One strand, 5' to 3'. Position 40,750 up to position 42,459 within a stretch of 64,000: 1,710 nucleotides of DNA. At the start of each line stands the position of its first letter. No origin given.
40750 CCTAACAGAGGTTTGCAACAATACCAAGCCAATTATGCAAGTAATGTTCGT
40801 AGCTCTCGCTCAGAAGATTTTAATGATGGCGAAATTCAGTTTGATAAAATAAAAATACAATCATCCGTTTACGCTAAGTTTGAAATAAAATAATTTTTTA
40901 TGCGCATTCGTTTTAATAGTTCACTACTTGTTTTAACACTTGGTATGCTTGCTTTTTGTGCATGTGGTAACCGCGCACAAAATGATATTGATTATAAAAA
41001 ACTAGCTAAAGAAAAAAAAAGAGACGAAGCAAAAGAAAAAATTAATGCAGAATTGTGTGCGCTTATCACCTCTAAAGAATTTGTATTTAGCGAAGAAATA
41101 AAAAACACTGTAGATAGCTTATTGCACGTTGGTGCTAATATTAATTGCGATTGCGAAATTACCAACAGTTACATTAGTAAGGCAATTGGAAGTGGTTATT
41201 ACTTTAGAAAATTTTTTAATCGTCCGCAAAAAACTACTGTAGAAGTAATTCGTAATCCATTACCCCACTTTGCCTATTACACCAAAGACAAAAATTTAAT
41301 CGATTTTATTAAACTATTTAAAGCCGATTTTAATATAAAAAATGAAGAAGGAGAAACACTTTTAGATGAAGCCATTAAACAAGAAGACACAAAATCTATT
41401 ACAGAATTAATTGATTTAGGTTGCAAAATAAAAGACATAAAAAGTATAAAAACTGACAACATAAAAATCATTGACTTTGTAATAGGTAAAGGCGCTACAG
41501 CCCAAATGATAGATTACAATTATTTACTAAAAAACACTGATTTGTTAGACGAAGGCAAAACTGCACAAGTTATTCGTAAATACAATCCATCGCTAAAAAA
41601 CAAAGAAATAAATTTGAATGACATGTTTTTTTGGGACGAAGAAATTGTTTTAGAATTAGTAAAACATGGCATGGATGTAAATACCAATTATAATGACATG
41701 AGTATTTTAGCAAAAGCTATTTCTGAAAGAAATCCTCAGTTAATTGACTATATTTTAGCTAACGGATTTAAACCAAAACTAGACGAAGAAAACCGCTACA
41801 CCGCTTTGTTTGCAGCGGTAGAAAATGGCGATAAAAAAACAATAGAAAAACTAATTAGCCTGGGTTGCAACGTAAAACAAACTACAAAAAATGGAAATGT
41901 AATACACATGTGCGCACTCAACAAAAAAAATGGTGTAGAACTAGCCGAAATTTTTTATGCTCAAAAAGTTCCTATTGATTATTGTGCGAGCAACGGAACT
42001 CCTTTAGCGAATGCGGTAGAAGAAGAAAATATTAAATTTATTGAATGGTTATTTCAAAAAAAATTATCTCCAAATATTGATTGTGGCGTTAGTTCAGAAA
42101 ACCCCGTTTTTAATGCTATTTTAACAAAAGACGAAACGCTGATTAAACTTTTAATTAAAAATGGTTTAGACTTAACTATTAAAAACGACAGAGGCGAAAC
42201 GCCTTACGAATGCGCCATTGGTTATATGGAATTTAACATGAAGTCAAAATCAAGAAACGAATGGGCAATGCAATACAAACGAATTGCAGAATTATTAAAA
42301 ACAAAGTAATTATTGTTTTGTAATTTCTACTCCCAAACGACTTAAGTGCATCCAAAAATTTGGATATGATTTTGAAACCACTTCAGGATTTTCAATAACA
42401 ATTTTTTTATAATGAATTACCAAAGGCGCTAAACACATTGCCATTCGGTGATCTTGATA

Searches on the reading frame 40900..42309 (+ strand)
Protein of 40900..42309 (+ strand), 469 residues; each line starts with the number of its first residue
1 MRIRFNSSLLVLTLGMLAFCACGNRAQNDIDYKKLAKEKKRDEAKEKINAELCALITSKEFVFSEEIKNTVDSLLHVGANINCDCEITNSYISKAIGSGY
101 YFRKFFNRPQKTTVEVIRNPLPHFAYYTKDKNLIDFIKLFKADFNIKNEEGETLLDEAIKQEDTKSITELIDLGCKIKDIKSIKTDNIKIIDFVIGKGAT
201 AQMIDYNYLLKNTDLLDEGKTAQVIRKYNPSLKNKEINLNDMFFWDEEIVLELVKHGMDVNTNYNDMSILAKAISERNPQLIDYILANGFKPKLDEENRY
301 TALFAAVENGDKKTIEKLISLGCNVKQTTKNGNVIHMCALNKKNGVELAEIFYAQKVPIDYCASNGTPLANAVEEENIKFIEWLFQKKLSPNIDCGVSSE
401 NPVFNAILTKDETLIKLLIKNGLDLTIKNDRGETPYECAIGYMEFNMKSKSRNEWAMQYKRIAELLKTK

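Call 46: search_protein_families(library=ncbifam, proteins=[window:40900-42309:+], max_evalue=0.0001)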
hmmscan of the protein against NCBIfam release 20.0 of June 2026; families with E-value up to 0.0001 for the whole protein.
window:40900-42309:+ (469 aa): 4 families
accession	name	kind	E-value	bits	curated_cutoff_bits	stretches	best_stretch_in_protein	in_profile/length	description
NF043029.1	T4SS_AnkY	equivalog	1.3e-14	53.5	600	0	254-342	446-534/543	Dot/Icm T4SS effector AnkY/LegA9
NF043022.1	T4SS_AnkG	equivalog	2.6e-08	33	500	1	294-441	291-445/455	Dot/Icm T4SS effector AnkG/AnkZ/LegA7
NF043023.1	T4SS_AnkH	equivalog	5.8e-07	28.6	600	0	346-430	45-129/467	Dot/Icm T4SS effector AnkH/LegA3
NF043019.1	T4SS_AnkC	equivalog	4.4e-06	25.8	450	0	64-187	62-163/459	Dot/Icm T4SS effector AnkC/LegA12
